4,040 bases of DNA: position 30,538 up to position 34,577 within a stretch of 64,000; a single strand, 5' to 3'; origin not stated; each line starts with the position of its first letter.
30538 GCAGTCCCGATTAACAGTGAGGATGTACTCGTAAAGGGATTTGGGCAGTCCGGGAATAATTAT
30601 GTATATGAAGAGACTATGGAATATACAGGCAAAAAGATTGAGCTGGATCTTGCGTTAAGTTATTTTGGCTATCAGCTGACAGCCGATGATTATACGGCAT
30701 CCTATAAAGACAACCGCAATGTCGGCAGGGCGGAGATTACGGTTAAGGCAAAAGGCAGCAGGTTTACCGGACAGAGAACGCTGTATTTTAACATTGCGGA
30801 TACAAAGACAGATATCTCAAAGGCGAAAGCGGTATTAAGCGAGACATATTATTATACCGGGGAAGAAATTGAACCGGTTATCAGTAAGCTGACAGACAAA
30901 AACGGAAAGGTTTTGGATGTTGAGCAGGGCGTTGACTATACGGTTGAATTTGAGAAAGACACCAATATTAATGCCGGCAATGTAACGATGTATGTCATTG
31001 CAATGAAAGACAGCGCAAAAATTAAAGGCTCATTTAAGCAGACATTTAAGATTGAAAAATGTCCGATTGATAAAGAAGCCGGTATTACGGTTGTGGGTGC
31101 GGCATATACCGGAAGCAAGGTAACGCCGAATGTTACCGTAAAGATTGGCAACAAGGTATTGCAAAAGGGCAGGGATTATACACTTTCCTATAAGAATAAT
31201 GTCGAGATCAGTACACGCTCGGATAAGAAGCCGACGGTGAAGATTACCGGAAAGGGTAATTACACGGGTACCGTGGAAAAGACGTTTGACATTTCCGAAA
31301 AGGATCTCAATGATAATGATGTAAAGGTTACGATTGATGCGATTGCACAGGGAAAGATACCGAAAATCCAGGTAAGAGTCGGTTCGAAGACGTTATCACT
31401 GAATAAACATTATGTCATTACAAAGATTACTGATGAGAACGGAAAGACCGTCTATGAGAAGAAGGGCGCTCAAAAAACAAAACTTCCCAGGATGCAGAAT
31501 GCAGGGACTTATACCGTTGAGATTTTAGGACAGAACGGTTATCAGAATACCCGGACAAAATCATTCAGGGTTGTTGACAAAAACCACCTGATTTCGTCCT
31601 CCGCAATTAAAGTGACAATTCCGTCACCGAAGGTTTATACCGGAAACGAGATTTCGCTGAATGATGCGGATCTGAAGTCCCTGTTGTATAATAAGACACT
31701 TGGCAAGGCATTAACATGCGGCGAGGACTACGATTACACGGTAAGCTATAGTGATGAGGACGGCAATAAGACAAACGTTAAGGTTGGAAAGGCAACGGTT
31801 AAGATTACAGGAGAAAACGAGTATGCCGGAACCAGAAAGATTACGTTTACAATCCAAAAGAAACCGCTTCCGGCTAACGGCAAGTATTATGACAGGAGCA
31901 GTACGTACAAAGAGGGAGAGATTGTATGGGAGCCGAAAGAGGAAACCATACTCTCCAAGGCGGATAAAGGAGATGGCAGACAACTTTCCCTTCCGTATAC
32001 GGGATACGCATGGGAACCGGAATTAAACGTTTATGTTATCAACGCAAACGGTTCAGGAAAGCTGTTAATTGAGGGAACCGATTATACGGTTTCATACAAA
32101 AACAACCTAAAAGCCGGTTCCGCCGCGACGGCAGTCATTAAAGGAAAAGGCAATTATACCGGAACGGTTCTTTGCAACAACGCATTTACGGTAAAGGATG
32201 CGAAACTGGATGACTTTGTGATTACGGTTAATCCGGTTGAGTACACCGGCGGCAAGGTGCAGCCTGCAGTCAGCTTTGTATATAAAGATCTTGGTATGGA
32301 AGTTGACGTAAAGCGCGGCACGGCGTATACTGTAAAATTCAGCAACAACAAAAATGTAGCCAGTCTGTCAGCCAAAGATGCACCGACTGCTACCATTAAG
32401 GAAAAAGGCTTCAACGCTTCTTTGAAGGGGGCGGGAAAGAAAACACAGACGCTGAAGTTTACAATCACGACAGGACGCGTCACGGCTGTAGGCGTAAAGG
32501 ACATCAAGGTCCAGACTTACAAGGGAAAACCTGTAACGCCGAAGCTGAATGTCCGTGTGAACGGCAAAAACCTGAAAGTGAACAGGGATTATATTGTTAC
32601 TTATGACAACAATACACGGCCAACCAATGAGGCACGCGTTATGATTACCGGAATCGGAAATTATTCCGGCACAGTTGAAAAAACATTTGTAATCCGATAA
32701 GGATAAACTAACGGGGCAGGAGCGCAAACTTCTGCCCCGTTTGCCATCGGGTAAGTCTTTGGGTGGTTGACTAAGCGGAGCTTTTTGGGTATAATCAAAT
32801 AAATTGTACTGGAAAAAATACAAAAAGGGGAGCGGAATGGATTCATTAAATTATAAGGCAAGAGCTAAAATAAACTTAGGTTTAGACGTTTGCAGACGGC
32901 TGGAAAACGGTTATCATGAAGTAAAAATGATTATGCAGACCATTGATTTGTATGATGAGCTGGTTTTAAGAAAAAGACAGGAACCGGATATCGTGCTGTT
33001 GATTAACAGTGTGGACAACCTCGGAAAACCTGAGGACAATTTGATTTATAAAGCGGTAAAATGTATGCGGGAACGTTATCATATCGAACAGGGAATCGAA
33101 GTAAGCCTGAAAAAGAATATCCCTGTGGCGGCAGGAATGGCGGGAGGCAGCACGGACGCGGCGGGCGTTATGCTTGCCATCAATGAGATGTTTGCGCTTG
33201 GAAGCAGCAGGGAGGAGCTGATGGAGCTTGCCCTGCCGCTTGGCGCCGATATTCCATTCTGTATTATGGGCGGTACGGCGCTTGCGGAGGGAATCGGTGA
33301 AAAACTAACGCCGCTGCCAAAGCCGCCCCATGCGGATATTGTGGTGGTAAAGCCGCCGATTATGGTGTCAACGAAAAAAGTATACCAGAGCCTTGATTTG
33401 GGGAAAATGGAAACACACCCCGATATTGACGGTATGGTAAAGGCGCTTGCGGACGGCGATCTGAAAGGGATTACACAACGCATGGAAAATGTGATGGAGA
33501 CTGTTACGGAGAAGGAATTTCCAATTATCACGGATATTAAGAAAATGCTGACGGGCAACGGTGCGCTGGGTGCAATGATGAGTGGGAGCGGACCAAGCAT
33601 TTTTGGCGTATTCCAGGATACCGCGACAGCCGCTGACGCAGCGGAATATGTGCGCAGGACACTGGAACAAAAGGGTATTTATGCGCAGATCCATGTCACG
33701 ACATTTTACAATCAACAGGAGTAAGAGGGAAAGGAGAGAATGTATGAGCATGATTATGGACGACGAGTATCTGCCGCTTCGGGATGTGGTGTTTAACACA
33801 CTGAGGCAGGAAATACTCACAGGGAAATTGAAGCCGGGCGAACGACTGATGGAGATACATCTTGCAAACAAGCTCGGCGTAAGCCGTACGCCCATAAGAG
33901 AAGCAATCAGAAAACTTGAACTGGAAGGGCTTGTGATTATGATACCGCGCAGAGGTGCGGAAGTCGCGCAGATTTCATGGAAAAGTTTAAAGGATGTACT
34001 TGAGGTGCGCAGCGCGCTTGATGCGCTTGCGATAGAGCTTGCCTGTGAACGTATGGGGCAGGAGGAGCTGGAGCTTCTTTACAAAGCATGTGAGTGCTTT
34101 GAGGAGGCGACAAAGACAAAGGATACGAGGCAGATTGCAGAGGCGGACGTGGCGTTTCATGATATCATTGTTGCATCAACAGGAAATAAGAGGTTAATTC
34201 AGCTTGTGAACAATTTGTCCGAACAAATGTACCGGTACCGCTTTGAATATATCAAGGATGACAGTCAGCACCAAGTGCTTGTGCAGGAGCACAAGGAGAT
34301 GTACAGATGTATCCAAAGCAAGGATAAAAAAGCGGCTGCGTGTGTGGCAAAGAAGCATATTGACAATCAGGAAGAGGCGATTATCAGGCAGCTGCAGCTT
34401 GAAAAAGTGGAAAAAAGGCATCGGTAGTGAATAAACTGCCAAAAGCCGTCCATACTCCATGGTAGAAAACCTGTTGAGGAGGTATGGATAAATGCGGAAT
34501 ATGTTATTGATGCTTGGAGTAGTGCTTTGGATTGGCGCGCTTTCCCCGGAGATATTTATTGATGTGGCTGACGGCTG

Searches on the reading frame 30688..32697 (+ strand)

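Call 85: search_protein_families(library=pfam, proteins=[window:30688-32697:+], max_evalue=0.1)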
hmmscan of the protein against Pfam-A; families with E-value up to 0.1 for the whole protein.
window:30688-32697:+ (670 aa): 6 families
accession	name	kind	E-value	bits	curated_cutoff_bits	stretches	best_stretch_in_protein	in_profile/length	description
PF18666.6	CBM64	-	0.005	17.3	25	1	440-490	16-66/74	Carbohydrate-binding module 64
PF22091.2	DUF6941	-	0.02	15.7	27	0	348-400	53-106/125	Family of unknown function (DUF6941)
PF18753.6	Nmad2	-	0.046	13.7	26.1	0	36-81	123-165/200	Nucleotide modification associated domain 2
PF19070.5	DUF5766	-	0.066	13.9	27.4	0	77-125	20-71/77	Family of unknown function (DUF5766)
PF01835.25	MG2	-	0.073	13.9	32.8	0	243-295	36-96/96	MG2 domain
PF23776.1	DUF7170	-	0.091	13.3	27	0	234-259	26-51/52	Protein of unknown function (DUF7170)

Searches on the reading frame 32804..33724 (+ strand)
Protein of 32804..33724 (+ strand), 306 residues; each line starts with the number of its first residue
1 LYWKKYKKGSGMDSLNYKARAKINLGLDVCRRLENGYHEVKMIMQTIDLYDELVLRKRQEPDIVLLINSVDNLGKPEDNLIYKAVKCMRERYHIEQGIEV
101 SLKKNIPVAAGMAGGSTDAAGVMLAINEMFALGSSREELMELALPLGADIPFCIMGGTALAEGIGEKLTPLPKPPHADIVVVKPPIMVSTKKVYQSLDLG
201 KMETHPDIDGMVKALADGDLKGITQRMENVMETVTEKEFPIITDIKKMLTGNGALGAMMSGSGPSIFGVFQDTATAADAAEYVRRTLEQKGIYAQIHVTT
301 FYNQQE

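Call 53: search_protein_families(library=pfam, proteins=[window:32804-33724:+], max_evalue=0.00001)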
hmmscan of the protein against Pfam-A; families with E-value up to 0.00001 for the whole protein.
window:32804-33724:+ (306 aa): 2 families
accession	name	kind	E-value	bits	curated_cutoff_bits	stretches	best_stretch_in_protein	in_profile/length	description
PF00288.32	GHMP_kinases_N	-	1.3e-18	67.4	22.3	1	79-157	1-87/87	GHMP kinases N terminal domain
PF08544.19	GHMP_kinases_C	-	3.8e-14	53.3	21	1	211-288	1-84/85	GHMP kinases C terminal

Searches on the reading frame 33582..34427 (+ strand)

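Call 53: search_protein_families(library=pfam, proteins=[window:33582-34427:+], max_evalue=0.00001)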
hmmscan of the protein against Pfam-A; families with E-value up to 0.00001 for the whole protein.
window:33582-34427:+ (281 aa): 2 families
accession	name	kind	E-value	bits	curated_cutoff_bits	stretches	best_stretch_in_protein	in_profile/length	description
PF07729.17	FCD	-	8.3e-29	101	24.3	1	138-261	1-124/125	FCD domain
PF00392.27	GntR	-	2.1e-17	62.9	27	1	68-128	3-64/64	Bacterial regulatory proteins, gntR family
